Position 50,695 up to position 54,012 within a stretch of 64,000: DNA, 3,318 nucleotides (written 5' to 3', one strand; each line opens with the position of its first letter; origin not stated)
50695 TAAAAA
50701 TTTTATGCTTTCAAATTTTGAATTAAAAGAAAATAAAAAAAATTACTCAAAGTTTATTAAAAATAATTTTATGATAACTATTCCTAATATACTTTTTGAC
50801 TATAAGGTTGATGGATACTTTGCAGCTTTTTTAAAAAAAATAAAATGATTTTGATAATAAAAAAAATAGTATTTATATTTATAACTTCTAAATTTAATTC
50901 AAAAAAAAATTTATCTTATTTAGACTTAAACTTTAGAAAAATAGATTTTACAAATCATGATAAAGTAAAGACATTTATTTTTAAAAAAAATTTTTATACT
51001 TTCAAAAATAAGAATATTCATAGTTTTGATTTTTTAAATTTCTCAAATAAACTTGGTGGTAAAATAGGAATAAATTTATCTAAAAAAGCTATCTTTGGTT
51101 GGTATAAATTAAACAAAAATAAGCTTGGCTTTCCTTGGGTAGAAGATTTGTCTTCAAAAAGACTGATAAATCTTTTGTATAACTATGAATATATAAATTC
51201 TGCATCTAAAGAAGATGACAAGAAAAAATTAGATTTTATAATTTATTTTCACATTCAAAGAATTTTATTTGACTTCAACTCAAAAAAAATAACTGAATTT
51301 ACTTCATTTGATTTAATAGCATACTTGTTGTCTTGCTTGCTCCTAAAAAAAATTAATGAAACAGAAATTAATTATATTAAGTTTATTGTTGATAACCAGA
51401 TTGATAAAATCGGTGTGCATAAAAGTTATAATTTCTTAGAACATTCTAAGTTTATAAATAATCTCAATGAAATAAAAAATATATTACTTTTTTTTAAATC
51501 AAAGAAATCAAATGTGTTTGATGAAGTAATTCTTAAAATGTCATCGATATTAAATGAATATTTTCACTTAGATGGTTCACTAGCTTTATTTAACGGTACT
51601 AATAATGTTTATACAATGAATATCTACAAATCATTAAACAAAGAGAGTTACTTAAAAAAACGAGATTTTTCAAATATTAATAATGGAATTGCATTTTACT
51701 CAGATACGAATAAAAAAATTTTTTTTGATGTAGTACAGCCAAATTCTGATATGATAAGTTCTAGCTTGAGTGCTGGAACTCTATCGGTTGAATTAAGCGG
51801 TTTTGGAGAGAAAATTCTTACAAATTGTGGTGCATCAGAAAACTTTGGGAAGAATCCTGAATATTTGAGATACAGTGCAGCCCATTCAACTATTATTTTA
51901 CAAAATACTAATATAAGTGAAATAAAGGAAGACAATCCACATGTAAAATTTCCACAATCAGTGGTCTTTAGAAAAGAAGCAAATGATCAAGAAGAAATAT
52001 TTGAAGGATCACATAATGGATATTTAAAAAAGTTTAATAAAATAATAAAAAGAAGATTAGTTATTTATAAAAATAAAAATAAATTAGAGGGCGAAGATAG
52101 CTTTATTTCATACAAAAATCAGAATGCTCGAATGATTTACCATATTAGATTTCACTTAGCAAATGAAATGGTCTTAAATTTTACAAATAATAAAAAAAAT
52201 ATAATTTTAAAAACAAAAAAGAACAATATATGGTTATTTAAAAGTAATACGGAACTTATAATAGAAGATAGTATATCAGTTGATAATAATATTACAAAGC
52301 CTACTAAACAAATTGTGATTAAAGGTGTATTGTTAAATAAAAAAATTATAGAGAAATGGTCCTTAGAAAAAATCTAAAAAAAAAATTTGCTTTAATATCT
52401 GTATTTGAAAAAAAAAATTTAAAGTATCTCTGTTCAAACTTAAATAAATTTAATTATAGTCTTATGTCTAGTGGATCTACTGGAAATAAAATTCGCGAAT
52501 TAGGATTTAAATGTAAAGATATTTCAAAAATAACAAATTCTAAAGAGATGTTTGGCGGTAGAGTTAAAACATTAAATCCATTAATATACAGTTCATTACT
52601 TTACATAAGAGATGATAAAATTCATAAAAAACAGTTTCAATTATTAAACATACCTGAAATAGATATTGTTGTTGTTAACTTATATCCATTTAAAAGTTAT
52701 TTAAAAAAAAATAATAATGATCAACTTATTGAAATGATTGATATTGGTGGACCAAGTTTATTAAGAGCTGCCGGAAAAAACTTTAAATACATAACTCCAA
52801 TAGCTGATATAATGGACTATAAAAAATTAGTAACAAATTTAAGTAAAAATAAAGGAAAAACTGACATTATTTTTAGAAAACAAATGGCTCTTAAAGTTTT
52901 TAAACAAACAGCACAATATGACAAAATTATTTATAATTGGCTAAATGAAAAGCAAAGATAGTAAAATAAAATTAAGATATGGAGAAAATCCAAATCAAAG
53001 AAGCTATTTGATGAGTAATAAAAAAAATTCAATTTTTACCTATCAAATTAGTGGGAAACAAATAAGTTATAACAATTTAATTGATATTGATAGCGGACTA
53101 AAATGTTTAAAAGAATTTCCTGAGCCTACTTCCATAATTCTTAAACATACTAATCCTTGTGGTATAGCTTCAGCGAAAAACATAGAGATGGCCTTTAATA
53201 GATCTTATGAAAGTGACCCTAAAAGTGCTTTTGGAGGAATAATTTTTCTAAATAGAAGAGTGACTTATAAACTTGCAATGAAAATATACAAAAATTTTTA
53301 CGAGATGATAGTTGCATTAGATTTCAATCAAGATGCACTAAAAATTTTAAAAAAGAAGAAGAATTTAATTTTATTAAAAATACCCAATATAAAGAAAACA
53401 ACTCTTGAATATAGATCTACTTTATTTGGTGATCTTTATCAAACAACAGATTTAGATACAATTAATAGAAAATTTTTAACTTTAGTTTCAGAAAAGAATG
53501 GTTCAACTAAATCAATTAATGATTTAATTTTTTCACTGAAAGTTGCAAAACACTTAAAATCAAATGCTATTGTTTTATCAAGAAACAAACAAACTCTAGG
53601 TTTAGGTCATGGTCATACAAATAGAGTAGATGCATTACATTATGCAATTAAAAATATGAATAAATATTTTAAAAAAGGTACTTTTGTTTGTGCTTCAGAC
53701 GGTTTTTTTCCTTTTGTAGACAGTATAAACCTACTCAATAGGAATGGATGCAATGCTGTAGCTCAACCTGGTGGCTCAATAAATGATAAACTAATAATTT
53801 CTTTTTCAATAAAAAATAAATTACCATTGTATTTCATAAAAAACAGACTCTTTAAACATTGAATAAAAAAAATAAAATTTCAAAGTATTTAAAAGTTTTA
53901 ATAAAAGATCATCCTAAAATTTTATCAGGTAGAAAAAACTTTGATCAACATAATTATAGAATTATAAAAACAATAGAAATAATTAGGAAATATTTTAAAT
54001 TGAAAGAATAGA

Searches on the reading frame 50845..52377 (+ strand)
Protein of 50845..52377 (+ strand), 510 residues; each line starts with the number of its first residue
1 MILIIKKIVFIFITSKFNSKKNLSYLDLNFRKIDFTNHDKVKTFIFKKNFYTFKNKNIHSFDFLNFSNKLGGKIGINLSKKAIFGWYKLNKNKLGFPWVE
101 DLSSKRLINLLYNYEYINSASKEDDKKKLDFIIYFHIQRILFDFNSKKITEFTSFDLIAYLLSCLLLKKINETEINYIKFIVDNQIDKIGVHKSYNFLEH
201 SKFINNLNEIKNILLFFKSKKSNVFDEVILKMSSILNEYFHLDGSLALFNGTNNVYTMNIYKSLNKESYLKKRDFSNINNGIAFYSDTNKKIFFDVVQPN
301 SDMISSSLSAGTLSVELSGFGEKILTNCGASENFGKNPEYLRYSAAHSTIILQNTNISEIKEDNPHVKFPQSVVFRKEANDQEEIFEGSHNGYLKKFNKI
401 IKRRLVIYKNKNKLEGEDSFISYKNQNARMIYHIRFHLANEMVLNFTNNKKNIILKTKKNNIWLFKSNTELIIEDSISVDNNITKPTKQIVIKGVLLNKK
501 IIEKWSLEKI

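Call 86: search_protein_families(library=pfam, proteins=[window:50845-52377:+], max_evalue=0.001)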
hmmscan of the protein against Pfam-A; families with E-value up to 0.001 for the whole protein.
window:50845-52377:+ (510 aa): 1 family
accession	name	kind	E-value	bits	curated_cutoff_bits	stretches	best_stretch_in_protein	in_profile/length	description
PF07940.18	Hepar_II_III_C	-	1.9e-35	123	24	1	283-499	15-230/237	Heparinase II/III-like, C-terminal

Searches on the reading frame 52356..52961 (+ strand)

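Call 86: search_protein_families(library=pfam, proteins=[window:52356-52961:+], max_evalue=0.001)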
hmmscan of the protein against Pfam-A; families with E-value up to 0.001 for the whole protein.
window:52356-52961:+ (201 aa): 2 families
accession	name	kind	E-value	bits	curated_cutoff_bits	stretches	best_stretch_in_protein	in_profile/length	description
PF01808.24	AICARFT_IMPCHas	-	1e-12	48.6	25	1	139-199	1-60/311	AICARFT/IMPCHase bienzyme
PF02142.27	MGS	-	1.1e-12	48.3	24.1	1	25-133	5-93/94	MGS-like domain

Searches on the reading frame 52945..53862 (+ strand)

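Call 86: search_protein_families(library=pfam, proteins=[window:52945-53862:+], max_evalue=0.001)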
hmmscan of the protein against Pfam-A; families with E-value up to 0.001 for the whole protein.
window:52945-53862:+ (305 aa): 1 family
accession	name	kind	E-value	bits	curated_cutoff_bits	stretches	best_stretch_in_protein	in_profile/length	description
PF01808.24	AICARFT_IMPCHas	-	3.5e-77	260.3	25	1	6-236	75-310/311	AICARFT/IMPCHase bienzyme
